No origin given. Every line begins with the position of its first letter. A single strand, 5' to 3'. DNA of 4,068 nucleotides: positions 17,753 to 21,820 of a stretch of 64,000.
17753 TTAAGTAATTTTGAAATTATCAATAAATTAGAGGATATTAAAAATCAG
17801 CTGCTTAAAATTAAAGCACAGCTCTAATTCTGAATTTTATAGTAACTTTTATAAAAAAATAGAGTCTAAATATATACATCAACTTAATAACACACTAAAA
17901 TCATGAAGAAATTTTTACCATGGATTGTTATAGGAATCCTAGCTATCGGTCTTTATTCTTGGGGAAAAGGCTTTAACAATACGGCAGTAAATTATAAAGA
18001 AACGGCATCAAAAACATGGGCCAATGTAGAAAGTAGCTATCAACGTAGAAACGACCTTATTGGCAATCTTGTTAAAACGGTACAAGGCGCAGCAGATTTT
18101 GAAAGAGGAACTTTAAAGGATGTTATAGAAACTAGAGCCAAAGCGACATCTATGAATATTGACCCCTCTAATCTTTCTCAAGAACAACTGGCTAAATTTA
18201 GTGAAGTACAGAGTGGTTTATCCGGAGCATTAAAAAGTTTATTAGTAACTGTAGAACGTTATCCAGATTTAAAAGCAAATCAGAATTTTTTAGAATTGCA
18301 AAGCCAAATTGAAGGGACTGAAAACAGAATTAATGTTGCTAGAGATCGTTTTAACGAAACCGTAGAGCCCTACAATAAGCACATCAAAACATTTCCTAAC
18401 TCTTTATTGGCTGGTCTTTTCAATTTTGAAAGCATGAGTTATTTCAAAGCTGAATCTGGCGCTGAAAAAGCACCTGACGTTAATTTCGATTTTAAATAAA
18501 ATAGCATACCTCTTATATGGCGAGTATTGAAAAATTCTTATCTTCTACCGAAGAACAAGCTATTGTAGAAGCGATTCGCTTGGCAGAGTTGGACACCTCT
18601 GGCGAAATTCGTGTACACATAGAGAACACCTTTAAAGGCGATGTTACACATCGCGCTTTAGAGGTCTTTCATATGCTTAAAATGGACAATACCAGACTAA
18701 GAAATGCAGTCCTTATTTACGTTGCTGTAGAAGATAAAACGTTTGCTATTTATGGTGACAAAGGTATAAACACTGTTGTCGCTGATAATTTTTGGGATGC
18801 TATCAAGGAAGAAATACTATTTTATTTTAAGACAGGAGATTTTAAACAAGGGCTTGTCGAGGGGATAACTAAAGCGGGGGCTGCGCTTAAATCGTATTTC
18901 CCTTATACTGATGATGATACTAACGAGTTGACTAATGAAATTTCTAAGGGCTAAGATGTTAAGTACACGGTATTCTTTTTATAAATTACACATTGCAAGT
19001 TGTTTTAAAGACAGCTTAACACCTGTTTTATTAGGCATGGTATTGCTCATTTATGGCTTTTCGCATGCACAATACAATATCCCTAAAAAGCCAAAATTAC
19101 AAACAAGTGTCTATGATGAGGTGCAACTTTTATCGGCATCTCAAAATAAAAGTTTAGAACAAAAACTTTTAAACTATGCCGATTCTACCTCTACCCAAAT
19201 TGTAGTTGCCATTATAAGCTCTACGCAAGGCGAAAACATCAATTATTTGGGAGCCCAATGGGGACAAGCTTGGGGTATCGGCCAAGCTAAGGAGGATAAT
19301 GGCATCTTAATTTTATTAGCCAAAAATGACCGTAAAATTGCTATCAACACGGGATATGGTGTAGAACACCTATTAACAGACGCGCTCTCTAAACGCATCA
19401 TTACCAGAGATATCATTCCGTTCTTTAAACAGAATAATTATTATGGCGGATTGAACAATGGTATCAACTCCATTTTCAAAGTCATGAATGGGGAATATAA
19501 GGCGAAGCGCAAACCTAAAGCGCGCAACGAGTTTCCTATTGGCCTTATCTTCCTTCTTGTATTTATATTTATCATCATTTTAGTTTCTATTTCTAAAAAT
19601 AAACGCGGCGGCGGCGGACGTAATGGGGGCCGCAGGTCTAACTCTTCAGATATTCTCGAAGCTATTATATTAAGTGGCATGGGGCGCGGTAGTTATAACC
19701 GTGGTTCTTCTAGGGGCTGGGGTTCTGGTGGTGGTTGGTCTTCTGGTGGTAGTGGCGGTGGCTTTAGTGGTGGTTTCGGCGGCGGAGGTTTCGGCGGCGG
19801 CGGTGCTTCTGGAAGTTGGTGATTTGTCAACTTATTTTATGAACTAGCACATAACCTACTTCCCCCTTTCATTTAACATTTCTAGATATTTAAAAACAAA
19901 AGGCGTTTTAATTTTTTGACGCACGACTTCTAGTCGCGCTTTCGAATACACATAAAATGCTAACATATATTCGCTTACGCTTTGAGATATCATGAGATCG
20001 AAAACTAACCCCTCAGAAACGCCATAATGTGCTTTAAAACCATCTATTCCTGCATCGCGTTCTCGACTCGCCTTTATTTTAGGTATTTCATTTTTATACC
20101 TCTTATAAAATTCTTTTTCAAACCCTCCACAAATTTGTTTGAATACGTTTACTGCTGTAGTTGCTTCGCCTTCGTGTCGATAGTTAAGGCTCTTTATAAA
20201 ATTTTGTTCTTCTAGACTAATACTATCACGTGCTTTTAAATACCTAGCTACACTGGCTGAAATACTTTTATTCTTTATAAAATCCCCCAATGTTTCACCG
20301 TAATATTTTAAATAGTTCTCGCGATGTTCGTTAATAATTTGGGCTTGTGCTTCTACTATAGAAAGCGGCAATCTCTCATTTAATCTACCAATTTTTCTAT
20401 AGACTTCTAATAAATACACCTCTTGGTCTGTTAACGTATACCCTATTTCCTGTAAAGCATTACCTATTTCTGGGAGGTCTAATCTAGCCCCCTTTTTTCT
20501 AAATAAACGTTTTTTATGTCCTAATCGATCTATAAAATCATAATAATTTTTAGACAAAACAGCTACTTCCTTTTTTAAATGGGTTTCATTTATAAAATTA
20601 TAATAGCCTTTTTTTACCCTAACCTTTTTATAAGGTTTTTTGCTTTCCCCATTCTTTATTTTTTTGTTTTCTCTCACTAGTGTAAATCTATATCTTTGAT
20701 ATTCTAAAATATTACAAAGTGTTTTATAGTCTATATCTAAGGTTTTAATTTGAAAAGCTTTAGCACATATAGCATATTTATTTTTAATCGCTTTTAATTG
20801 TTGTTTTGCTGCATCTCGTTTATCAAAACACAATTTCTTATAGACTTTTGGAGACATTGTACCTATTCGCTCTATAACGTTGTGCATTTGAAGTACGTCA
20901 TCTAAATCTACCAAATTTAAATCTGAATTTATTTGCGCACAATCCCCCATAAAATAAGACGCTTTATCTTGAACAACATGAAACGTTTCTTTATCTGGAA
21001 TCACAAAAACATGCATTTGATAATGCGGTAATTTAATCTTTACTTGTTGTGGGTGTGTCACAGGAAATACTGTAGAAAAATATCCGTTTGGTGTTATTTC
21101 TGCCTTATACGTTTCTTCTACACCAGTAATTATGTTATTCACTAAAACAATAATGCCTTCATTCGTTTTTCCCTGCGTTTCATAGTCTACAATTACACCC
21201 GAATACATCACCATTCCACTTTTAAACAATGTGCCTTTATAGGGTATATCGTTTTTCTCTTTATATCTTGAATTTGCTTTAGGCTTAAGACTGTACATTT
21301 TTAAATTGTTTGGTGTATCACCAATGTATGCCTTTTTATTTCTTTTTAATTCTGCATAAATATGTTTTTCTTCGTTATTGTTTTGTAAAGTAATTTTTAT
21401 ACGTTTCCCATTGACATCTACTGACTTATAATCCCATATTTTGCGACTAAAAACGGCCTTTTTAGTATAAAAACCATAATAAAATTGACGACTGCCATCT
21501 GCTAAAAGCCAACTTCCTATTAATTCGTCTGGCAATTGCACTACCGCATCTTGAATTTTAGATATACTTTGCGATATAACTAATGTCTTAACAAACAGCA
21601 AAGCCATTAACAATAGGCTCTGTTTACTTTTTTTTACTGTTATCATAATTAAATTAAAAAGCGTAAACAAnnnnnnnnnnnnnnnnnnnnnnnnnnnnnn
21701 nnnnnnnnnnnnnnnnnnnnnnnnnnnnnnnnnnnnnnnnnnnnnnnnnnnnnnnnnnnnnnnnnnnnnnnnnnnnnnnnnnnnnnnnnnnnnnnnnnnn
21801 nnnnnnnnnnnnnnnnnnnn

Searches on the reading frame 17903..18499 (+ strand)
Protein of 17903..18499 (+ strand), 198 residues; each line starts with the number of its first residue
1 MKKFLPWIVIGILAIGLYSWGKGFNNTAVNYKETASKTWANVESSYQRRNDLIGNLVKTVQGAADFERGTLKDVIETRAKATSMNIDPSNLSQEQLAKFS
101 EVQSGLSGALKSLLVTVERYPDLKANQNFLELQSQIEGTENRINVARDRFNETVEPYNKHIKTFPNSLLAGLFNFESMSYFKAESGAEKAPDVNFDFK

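Call 80: search_protein_families(library=pfam, proteins=[window:17903-18499:+], max_evalue=0.001)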
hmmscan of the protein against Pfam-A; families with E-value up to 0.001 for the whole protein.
window:17903-18499:+ (198 aa): 1 family
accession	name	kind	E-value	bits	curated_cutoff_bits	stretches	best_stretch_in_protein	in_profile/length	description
PF04011.17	LemA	-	2.3e-54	183.7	26.2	1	39-195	2-149/149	LemA family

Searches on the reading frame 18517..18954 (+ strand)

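Call 80: search_protein_families(library=pfam, proteins=[window:18517-18954:+], max_evalue=0.001)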
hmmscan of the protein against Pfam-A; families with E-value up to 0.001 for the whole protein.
window:18517-18954:+ (145 aa): 1 family
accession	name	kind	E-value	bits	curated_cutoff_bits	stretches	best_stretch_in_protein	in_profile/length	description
PF04536.20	TPM_phosphatase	-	5.4e-24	85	22.1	1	6-122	6-124/125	TPM domain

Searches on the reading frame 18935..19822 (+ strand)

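Call 80: search_protein_families(library=pfam, proteins=[window:18935-19822:+], max_evalue=0.001)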
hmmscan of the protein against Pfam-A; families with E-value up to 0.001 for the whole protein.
window:18935-19822:+ (295 aa): 1 family
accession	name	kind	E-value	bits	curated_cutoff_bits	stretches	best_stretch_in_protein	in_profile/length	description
PF04536.20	TPM_phosphatase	-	9.3e-41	139.2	22.1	1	59-182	1-124/125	TPM domain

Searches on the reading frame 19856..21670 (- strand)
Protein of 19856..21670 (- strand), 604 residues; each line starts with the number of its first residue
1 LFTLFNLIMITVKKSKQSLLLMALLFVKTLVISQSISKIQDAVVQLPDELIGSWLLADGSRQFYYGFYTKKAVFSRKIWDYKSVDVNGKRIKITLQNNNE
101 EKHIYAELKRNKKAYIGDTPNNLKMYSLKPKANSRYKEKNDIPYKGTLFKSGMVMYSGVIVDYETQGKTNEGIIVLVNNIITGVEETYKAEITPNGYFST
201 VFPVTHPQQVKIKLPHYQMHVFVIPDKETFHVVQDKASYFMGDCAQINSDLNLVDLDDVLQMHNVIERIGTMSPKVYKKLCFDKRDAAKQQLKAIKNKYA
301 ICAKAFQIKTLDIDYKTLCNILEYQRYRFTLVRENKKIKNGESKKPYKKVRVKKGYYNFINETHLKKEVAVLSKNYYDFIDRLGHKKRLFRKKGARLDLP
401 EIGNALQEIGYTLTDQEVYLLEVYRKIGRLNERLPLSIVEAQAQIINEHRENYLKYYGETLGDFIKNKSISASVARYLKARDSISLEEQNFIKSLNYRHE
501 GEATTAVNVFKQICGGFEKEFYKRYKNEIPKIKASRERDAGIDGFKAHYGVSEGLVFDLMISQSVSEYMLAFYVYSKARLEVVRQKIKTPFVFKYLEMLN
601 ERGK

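Call 3: search_protein_families(library=pfam, proteins=[window:19856-21670:-], max_evalue=1)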
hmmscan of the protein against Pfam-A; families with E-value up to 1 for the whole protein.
window:19856-21670:- (604 aa): 1 family
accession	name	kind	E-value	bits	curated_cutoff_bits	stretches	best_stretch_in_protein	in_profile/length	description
PF15247.11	SLBP_RNA_bind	-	0.2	12.1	27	0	511-536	11-36/70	Histone RNA hairpin-binding protein RNA-binding domain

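Call 4: search_protein_families(library=ncbifam, proteins=[window:19856-21670:-], max_evalue=1)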
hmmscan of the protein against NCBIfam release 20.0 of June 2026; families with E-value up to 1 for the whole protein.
window:19856-21670:- (604 aa): 0 families
